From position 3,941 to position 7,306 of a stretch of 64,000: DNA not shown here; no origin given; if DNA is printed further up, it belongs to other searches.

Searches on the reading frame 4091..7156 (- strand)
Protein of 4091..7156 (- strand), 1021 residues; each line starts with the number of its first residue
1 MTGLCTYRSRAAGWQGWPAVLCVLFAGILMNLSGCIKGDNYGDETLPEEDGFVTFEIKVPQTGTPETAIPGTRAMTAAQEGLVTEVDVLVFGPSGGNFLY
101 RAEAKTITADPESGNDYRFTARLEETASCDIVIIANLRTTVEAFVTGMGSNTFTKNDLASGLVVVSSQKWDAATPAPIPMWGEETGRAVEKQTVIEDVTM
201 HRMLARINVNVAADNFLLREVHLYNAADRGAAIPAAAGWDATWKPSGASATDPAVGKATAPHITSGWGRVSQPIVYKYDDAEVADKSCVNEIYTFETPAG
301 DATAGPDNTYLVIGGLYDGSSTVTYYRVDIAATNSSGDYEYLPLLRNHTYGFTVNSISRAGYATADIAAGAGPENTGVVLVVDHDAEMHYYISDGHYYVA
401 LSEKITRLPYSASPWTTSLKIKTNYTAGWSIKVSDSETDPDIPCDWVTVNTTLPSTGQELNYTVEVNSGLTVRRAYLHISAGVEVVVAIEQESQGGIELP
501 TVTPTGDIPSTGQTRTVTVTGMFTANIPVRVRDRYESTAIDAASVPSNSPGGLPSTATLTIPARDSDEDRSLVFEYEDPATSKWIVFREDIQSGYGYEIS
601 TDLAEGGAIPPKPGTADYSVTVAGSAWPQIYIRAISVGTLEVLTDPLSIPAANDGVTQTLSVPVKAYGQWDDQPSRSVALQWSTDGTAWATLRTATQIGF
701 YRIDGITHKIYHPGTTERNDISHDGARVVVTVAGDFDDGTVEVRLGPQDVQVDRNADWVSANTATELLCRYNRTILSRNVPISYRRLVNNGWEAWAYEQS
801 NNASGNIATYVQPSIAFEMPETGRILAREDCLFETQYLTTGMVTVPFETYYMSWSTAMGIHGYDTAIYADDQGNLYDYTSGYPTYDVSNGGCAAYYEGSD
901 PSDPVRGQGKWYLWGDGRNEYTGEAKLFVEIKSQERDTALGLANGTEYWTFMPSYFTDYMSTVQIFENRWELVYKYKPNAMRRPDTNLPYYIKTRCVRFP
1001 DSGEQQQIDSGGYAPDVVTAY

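Call 7: search_protein_families(library=pfam, proteins=[window:4091-7156:-])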
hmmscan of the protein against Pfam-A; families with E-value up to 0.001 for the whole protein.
window:4091-7156:- (1021 aa): 2 families
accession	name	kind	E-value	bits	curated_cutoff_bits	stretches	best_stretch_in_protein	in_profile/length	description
PF06321.17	P_gingi_FimA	-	3.7e-06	27.7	21.4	1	55-185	3-120/153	Major fimbrial subunit protein (FimA)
PF13004.13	BACON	-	0.00048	20.5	25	1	443-492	8-61/61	Putative binding domain, N-terminal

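Call 23: find_homologous_proteins(query=window:4091-7156:-)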
Query window:4091-7156:- (1021 aa): 29 proteins with E <= 0.001 among 8000 candidates.
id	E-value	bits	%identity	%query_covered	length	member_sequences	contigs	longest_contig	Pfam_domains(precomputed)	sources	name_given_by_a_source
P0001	0.0e+0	2301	100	98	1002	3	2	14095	PF06321.18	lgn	-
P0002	0.0e+0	1587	68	99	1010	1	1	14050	-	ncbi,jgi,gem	-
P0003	0.0e+0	1216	57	93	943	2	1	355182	-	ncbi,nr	ncbi:MAG: hypothetical protein LUF85_17330 [Bacteroides sp.]|nr:hypothetical protein [Bacteroides sp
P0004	0.0e+0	1195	53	100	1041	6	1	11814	-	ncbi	-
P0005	0.0e+0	1080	57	82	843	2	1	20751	-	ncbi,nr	ncbi:MAG: hypothetical protein LUF04_08135 [Bacteroides sp.]|nr:hypothetical protein [Bacteroides sp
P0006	5.9e-61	225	36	45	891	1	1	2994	PF08842.17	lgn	-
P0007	2.8e-59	219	35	43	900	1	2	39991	PF13004.14,PF08842.17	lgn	-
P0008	8.2e-52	195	32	47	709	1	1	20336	PF19190.7,PF13004.14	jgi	jgi:hypothetical protein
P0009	1.6e-48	184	34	41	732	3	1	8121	PF08842.17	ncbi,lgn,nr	ncbi:MAG: FimB/Mfa2 family fimbrial subunit [Alistipes sp.]|nr:FimB/Mfa2 family fimbrial subunit [Al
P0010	1.8e-44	170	30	45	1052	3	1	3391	PF06321.18,PF09603.16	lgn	-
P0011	2.8e-43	166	31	43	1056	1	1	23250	PF13004.14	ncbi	-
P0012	4.3e-43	166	30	47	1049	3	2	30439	-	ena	-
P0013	1.4e-42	164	30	47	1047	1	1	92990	-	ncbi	-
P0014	5.1e-42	162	29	46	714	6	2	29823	-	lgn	-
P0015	3.1e-41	160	31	47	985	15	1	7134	PF13004.14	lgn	-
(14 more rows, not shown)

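Call 24: find_encoding_contigs(protein=P0002, flank=10000, max_places=4)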
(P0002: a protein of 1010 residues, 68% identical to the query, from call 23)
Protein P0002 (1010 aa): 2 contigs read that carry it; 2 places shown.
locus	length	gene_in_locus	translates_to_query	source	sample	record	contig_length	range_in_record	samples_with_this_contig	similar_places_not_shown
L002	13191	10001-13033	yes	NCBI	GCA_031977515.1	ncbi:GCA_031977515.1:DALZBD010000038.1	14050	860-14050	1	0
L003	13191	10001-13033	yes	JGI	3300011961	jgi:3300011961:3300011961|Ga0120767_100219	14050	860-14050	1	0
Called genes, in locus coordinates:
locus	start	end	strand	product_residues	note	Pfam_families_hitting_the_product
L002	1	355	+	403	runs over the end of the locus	?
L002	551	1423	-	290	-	PF12833:HTH_18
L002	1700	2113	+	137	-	-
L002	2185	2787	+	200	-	PF12099:DUF3575, PF03797:Autotransporter (faint)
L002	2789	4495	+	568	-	PF12984:DUF3868 (faint)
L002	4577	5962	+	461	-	PF15495:Fimbrillin_C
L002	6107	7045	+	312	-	PF08842:Mfa2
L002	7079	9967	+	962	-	-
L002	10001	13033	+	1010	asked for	-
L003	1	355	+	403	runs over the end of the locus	?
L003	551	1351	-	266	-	PF12833:HTH_18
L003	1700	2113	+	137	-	-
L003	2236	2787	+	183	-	PF12099:DUF3575, PF03797:Autotransporter (faint)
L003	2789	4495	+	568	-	PF12984:DUF3868 (faint)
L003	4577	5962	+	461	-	PF15495:Fimbrillin_C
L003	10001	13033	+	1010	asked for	-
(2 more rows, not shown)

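Call 25: find_encoding_contigs(protein=P0003, flank=10000, max_places=4)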
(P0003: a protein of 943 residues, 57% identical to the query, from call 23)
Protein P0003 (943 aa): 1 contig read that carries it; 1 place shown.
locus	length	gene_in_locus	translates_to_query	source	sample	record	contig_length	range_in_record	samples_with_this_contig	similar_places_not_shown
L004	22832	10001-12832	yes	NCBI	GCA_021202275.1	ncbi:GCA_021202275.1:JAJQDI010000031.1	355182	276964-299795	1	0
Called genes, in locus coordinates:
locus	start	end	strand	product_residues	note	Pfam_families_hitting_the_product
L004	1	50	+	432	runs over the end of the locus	PF13102:Phage_int_SAM_5, PF00589:Phage_integrase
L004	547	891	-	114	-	-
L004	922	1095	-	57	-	-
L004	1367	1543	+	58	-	-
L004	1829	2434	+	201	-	PF12099:DUF3575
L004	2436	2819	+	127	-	-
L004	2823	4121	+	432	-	-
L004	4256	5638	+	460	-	PF06321:P_gingi_FimA (weak), PF15495:Fimbrillin_C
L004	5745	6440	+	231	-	PF08842:Mfa2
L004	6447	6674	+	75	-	-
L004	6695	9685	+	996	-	-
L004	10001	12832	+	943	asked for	-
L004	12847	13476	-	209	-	PF14127:DUF4294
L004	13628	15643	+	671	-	PF12836:HHH_3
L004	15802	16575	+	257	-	PF04055:Radical_SAM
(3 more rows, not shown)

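Call 26: find_encoding_contigs(protein=P0004, flank=10000, max_places=4)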
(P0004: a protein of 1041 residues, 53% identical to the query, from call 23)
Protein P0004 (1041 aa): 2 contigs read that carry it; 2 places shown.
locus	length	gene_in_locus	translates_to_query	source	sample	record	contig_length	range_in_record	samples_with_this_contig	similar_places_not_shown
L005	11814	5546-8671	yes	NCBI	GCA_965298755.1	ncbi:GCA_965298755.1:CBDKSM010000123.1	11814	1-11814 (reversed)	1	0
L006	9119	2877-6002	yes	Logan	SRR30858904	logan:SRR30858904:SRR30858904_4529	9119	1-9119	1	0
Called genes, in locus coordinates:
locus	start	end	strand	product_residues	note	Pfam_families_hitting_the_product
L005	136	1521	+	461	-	PF06321:P_gingi_FimA (weak), PF15495:Fimbrillin_C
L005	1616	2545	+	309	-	PF08842:Mfa2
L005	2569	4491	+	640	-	-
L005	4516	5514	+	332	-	-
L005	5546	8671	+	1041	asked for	-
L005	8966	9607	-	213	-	PF14127:DUF4294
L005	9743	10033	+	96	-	-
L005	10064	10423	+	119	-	-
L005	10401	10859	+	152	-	-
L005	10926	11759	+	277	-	-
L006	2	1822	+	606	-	?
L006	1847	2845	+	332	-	-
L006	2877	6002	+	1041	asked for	-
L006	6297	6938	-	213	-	PF14127:DUF4294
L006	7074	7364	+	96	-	-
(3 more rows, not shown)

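Call 27: find_encoding_contigs(protein=P0005, flank=10000, max_places=4)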
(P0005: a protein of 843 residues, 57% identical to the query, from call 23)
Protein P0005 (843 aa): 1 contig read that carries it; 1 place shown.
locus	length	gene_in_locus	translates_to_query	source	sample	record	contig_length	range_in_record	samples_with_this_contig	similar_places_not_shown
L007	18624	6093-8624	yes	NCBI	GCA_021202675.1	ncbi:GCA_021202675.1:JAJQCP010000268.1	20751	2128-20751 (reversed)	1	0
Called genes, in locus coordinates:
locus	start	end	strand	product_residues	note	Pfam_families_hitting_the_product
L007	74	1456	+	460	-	PF06321:P_gingi_FimA (faint), PF15495:Fimbrillin_C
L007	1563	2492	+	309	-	PF08842:Mfa2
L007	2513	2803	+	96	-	-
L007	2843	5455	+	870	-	-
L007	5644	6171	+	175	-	-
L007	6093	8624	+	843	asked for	-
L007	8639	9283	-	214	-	PF14127:DUF4294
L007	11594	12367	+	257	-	PF04055:Radical_SAM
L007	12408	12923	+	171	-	PF01613:Flavin_Reduct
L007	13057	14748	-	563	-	PF00916:Sulfate_transp, PF16983:MFS_MOT1 (weak), PF01740:STAS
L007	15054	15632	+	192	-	PF00210:Ferritin, PF02915:Rubrerythrin, PF21349:RUBY_RBDX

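Call 38: find_encoding_contigs(protein=P0001, flank=10000, max_places=6)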
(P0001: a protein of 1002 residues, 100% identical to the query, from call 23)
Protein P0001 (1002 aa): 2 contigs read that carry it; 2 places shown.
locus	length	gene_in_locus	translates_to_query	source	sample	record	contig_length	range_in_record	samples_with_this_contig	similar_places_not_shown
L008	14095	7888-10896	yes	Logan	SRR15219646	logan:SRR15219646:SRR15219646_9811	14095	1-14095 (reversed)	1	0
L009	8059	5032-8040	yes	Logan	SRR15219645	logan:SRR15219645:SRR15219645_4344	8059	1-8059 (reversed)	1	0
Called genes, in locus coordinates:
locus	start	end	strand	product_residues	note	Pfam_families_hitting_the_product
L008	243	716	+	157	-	PF12099:DUF3575, PF03797:Autotransporter (weak)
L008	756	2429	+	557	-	-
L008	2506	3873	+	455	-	PF06321:P_gingi_FimA (faint), PF15495:Fimbrillin_C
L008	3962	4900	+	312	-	PF08842:Mfa2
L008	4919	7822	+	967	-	-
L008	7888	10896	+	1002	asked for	PF06321:P_gingi_FimA (weak)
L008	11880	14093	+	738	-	?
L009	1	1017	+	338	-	?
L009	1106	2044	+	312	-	PF08842:Mfa2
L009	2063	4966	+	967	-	-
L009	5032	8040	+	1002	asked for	PF06321:P_gingi_FimA (weak)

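Call 77: search_protein_families(library=ncbifam, proteins=[L002:1700-2113:+], max_evalue=1)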
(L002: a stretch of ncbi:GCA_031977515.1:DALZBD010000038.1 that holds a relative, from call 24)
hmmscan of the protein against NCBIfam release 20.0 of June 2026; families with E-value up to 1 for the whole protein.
L002:1700-2113:+ (137 aa): 0 families

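Call 78: search_protein_families(library=pfam, proteins=[L002:1700-2113:+], max_evalue=1)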
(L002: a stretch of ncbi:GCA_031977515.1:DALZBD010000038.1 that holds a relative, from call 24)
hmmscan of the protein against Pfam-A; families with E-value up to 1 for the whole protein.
L002:1700-2113:+ (137 aa): 0 families
